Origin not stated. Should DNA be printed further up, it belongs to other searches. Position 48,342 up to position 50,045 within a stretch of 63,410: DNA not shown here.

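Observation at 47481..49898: Translationally coupled exported pair: glycine-zipper/coiled-coil protein plus a Cys-rich protein ending in a Tlde1/YkuD-like L,D-transpeptidase-fold domain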

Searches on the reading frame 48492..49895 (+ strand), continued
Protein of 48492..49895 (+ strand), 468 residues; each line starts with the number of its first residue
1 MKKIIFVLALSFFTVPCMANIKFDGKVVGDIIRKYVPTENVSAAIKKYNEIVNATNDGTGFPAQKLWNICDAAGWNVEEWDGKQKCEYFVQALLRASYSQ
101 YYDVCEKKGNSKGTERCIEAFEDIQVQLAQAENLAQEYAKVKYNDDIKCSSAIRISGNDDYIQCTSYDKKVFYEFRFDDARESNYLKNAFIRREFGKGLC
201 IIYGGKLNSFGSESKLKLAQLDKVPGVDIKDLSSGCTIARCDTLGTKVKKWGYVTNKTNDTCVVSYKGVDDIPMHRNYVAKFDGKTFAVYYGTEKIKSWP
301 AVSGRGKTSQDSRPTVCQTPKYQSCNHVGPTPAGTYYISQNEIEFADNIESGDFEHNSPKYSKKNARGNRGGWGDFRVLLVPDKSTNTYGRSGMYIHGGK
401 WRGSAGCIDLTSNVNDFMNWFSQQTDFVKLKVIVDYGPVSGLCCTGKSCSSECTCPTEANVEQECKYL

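Call 44: find_encoding_contigs(protein=P0002, flank=10000, max_places=2)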
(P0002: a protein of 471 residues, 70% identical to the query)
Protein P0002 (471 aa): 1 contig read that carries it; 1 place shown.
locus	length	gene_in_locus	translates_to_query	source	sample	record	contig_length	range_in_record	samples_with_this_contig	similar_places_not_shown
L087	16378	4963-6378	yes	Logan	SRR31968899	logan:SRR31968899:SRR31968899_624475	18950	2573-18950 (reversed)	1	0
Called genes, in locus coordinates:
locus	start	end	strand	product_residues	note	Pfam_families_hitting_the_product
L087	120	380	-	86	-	-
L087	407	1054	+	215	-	PF02660:G3P_acyltransf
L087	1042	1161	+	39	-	-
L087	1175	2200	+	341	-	PF21102:DprA_N (weak), PF02481:DNA_processg_A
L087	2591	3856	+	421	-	PF11638:DnaA_N (weak), PF00308:Bac_DnaA, PF00004:AAA (weak), PF08299:Bac_DnaA_C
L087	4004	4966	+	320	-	-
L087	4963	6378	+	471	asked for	PF10908:Tlde1_dom (weak)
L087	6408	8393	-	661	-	PF02518:HATPase_c, PF00204:DNA_gyraseB, PF01751:Toprim, PF00986:DNA_gyraseB_C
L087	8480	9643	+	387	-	PF00226:DnaJ, PF01556:DnaJ_C, PF00684:DnaJ_CXXCXGXG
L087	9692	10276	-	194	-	PF01066:CDP-OH_P_transf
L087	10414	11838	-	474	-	PF01541:GIY-YIG, PF27096:UvrC_M, PF02151:UVR, PF08459:UvrC_RNaseH_dom, PF12826:HHH_2 (weak), PF14520:HHH_5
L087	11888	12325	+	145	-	-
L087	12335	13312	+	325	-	PF00849:PseudoU_synth_2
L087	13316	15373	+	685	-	PF05170:AsmA, PF05359:DUF748, PF13116:YhdP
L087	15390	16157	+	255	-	PF19293:CdaA_N (weak), PF02457:DAC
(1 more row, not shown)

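Call 53: search_protein_families(library=pfam, alignment_id=A4, max_evalue=0.001)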
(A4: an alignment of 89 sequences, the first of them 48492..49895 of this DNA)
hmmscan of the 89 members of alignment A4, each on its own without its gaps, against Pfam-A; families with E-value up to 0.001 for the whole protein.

A. member 1, window:48492-49895:+ (468 aa): 2 families
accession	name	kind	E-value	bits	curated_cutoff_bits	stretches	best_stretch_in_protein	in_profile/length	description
PF03734.19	YkuD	-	8.7e-09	36.5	23.4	1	285-425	12-142/146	L,D-transpeptidase catalytic domain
PF10908.13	Tlde1_dom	-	1.4e-08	35.7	30.1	1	318-425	14-110/120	Tlde1 domain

B. families by the number of members that match (of 89 scanned): 3 families
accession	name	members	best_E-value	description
PF10908.13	Tlde1_dom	16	1.4e-08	Tlde1 domain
PF03734.19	YkuD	5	7.2e-09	L,D-transpeptidase catalytic domain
PF05887.16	Trypan_PARP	1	2.3e-05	Procyclic acidic repetitive protein (PARP)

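Call 70: list_cluster_members(proteins=[P0006, P0009, P0012, P0072, P0084, P0114, P0129, P0024])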
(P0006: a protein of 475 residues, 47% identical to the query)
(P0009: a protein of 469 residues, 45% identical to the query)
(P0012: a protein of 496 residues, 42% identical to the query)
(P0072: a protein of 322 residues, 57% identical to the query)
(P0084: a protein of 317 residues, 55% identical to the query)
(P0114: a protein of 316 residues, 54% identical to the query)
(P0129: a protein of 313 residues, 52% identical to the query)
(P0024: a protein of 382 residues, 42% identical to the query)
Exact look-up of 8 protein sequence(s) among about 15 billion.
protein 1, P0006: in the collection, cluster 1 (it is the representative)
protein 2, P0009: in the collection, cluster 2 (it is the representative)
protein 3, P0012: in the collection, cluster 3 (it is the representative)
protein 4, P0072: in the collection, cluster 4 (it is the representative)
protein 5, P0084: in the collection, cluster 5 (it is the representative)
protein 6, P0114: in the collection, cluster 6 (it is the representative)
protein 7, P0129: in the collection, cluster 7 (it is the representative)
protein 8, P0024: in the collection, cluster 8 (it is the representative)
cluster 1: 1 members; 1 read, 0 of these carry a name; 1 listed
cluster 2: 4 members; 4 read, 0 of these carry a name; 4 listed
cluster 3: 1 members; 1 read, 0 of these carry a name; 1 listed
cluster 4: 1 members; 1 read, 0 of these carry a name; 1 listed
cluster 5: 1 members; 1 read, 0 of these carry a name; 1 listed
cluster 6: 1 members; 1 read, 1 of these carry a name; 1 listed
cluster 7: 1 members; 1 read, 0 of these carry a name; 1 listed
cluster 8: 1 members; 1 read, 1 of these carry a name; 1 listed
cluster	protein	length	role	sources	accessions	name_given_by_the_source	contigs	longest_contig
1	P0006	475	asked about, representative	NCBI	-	-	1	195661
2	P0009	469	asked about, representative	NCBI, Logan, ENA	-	-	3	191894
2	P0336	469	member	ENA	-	-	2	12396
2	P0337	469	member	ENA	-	-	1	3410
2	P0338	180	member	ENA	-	-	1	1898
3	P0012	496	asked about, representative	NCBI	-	-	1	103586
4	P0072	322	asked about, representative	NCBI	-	-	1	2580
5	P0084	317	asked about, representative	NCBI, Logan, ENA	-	-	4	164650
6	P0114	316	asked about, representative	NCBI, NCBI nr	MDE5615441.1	MAG: hypothetical protein K2I81_01240 [Alphaproteobacteria bacterium] | hypothetical protein [Alphaproteobacteria bacterium]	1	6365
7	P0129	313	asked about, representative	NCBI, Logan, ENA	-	-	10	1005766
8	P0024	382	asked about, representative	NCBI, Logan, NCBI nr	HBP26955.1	MAG TPA: hypothetical protein DD611_03165 [Alphaproteobacteria bacterium] | hypothetical protein [Alphaproteobacteria bacterium]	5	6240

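Call 71: find_encoding_contigs(protein=P0023, flank=8000, max_places=2)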
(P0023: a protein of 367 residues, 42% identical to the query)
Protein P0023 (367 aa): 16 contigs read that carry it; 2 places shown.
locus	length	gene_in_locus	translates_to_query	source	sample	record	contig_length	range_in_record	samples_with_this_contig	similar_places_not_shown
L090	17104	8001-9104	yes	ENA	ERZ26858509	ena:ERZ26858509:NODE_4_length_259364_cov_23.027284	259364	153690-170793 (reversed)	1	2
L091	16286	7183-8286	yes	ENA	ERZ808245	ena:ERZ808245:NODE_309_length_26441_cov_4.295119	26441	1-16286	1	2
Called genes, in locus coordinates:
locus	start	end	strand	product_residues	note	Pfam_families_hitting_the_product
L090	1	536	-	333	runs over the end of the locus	PF00438:S-AdoMet_synt_N, PF02772:S-AdoMet_synt_M (faint), PF02773:S-AdoMet_synt_C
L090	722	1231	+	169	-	PF07382:HC2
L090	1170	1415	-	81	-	-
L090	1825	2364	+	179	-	-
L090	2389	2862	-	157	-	PF01668:SmpB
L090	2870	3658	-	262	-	PF01026:TatD_DNase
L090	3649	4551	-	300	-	PF13177:DNA_pol3_delta2, PF00004:AAA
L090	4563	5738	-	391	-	PF00768:Peptidase_S11, PF13354:Beta-lactamase2, PF07943:PBP5_C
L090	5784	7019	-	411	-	PF00919:UPF0004, PF04055:Radical_SAM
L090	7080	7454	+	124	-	PF01192:RNA_pol_Rpb6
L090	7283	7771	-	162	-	-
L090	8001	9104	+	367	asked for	PF04233:Phage_Mu_F (weak), PF03734:YkuD (weak), PF10908:Tlde1_dom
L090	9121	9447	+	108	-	-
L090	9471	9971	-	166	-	-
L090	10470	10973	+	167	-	PF00959:Phage_lysozyme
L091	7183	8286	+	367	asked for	PF04233:Phage_Mu_F (weak), PF03734:YkuD (weak), PF10908:Tlde1_dom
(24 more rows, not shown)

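Call 76: fold_search(model_id=the predicted structure, library=viral)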
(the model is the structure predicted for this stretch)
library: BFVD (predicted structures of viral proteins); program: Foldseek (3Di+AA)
matches with E <= 10: 740; with E <= 0.001: 1
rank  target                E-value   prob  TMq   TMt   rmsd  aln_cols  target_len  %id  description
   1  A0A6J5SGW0            6.3e-04  1.00  0.19  0.61   5.9       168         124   21  Tlde1 domain-containing protein [uncultured Caudovirales phage]
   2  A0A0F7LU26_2          1.8e-02  0.09  0.07  0.05  24.0       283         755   11  (no name in the UniProt tables at hand)
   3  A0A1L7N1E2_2          3.1e-02  0.72  0.17  0.08  11.4       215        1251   12  DUF5675 domain-containing protein [Ralstonia phage RP31]
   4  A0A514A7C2            4.5e-02  0.08  0.09  0.08  20.5       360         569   12  (no name in the UniProt tables at hand)
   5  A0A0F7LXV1            4.5e-02  0.08  0.09  0.06  19.1       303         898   10  (no name in the UniProt tables at hand)
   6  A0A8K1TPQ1            7.9e-02  0.07  0.09  0.08  18.6       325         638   12  RdRp catalytic domain-containing protein [Alfalfa-associated picorna-like virus 1]
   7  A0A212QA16            1.3e-01  0.05  0.08  0.10  21.4       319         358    9  CPXV035 protein [Cowpox virus]
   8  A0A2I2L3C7            1.4e-01  0.01  0.06  0.04  34.9       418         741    9  Immunoglobulin-like fold protein [Orpheovirus IHUMI-LCC2]
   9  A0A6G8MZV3            1.5e-01  0.04  0.08  0.11  20.8       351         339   11  Ribonuclease III [Cedratvirus kamchatka]
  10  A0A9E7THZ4            1.8e-01  0.05  0.09  0.10  24.6       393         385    8  RNAseIII [Largemouth bass virus]
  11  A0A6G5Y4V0            1.8e-01  0.03  0.08  0.09  20.7       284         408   10  (no name in the UniProt tables at hand)
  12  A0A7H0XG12            2.3e-01  0.09  0.08  0.18  14.4       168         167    9  Uncharacterized protein [Pseudomonas phage phiK7A1]
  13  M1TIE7                2.3e-01  0.07  0.06  0.12  21.5       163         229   12  RNase3 [Sweet potato chlorotic stunt virus]
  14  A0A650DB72            2.7e-01  0.08  0.11  0.09  16.8       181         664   10  (no name in the UniProt tables at hand)
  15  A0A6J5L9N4            2.7e-01  0.06  0.10  0.10  19.6       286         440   10  BaeS Signal transduction histidine kinase [uncultured Caudovirales phage]
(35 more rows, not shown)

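Call 78: search_protein_families(library=phrogs, proteins=[window:48492-49895:+], max_evalue=0.1)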
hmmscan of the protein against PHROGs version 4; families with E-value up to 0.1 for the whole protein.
window:48492-49895:+ (468 aa): 2 families
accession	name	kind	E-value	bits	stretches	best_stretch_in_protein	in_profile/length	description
phrog_24118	-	unknown function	4.6e-06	27.8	1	374-423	61-113/121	-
phrog_14093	-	unknown function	0.064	14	0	298-342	24-60/160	-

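Call 79: search_protein_families(library=padloc, proteins=[window:48492-49895:+], max_evalue=0.1)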
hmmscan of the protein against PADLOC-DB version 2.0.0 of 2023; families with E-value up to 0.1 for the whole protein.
window:48492-49895:+ (468 aa): 0 families

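Call 83: find_related_loci(query=A2, collection=viral_contigs, flank=5000)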
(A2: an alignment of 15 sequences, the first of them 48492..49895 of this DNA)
Query A2 (468 aa) in viral_contigs; peptide patterns used: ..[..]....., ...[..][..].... (x = any residue, [..] = any of these).
77 stretches matched a pattern; 12 encode a relative of the query (tblastn E <= 1e-3); 12 distinct loci.
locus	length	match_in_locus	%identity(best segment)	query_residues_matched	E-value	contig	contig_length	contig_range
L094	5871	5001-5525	36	272-436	7e-25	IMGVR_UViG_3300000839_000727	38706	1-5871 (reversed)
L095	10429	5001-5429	34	282-438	1e-14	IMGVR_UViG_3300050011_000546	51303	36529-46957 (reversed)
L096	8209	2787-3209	33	282-436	4e-13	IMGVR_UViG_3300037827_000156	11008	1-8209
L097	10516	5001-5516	30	274-457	2e-12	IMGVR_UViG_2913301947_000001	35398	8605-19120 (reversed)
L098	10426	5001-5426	32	282-432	2e-12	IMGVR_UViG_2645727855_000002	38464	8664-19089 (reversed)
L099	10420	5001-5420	29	282-432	1e-11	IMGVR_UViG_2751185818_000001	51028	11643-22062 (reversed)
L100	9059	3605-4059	48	274-437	3e-19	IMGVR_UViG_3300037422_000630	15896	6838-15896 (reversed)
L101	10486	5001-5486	28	261-432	2e-11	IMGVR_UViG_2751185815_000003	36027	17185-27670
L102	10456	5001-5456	31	276-436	3e-11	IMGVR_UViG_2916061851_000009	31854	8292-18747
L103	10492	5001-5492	25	254-421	1e-9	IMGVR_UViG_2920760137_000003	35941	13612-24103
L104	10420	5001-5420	29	282-432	1e-11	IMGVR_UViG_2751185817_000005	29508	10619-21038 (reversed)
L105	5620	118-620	34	282-443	5e-5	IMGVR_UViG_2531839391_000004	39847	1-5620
